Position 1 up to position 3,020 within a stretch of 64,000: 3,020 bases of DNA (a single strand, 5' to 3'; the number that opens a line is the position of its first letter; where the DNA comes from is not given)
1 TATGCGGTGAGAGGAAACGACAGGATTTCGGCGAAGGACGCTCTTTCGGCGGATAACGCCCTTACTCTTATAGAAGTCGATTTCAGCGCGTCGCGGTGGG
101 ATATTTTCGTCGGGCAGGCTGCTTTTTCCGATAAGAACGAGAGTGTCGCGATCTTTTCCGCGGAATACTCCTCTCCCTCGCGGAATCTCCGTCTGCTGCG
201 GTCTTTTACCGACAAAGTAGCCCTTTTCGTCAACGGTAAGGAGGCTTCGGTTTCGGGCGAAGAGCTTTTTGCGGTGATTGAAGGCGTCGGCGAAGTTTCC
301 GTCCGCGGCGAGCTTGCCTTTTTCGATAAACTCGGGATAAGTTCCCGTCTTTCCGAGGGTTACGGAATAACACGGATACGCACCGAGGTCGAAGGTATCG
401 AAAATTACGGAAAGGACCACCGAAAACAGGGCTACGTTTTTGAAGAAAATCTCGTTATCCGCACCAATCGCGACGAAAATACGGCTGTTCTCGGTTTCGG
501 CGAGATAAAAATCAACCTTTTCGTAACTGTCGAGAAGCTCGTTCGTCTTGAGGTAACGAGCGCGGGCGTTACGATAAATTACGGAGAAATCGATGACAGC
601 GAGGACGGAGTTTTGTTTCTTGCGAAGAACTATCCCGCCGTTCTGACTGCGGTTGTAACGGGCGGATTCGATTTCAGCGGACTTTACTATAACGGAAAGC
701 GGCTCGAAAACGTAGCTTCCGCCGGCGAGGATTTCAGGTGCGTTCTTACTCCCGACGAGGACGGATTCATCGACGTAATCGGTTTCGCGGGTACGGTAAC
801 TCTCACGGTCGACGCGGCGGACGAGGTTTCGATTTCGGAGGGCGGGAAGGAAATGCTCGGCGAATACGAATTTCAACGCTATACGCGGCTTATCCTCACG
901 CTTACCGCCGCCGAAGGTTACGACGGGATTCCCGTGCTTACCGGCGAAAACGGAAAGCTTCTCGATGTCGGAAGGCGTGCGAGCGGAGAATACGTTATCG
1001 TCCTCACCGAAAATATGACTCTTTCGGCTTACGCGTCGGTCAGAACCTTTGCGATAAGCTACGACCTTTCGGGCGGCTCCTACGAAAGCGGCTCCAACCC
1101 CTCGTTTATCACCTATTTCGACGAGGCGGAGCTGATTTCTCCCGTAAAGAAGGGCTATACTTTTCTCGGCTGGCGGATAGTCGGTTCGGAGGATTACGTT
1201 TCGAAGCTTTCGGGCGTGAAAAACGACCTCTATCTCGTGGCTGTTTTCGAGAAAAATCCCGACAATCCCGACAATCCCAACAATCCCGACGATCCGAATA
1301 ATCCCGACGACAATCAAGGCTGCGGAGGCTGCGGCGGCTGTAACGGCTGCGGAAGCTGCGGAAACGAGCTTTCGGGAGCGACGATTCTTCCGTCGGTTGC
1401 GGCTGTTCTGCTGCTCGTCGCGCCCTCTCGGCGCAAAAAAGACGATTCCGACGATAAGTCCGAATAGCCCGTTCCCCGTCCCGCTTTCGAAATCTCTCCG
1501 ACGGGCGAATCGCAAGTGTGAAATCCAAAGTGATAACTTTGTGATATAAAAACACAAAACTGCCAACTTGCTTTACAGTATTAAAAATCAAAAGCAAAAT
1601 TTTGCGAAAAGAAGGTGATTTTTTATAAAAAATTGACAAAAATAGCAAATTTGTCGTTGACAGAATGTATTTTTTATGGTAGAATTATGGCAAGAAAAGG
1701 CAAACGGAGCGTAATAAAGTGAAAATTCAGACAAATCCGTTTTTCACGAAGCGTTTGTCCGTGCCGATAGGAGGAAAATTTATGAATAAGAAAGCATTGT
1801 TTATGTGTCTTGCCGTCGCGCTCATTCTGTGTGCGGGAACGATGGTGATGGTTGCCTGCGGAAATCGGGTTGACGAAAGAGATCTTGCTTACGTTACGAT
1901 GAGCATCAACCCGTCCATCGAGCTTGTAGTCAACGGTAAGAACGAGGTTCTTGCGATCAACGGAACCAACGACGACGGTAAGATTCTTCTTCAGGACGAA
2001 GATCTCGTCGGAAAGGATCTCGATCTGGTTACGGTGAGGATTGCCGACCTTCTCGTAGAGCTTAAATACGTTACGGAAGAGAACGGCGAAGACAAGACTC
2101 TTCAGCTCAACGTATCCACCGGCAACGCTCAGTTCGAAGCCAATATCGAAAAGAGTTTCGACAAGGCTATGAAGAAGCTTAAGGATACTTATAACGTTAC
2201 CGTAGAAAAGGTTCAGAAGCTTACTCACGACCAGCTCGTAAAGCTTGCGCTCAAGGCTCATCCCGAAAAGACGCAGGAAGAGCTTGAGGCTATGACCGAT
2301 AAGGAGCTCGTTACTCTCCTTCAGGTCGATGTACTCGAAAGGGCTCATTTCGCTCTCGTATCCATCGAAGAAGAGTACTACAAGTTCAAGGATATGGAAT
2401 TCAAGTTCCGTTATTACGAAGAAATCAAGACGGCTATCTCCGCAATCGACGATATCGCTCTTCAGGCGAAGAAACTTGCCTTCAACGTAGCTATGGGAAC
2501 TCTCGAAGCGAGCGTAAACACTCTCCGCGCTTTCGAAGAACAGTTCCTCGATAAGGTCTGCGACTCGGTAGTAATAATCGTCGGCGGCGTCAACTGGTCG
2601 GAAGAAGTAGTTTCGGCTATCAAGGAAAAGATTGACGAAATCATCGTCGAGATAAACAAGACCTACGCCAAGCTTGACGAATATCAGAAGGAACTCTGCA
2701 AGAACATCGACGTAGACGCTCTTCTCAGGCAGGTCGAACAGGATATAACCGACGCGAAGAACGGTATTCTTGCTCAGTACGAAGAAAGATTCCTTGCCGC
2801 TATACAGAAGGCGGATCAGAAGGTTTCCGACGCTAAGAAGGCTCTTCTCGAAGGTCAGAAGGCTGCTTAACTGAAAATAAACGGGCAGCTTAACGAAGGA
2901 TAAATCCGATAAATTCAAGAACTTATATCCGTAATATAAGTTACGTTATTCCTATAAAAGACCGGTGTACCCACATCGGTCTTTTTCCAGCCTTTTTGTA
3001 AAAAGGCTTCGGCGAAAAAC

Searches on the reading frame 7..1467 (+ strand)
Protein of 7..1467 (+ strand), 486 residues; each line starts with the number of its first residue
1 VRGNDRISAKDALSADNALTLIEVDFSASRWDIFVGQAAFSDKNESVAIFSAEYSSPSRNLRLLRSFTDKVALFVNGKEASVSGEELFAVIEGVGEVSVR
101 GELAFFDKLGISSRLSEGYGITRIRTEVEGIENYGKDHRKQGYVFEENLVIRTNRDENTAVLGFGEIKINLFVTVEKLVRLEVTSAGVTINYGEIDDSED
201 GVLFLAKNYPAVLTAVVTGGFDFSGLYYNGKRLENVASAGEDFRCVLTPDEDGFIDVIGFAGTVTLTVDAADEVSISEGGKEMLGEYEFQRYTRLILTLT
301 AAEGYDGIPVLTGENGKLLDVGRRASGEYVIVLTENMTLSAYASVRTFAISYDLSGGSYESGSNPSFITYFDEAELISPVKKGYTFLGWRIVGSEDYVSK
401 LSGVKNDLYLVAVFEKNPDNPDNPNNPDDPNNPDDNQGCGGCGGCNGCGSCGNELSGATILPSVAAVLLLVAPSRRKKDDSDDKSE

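Call 19: search_protein_families(library=pfam, proteins=[window:7-1467:+], max_evalue=0.00001)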
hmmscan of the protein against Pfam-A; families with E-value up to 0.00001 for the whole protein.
window:7-1467:+ (486 aa): 1 family
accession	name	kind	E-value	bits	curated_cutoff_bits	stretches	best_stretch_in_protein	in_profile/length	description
PF09479.16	Flg_new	-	5.3e-06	26.9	27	0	348-412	1-64/65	Listeria-Bacteroides repeat domain (List_Bact_rpt)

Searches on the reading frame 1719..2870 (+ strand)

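Call 19: search_protein_families(library=pfam, proteins=[window:1719-2870:+], max_evalue=0.00001)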
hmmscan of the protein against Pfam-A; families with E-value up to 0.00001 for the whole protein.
window:1719-2870:+ (383 aa): 1 family
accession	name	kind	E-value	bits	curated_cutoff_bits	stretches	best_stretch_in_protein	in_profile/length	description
PF23750.1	RsgI_M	-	7.1e-20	72.4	25.3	1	57-177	2-122/133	Anti-sigma factor RsgI-like central domain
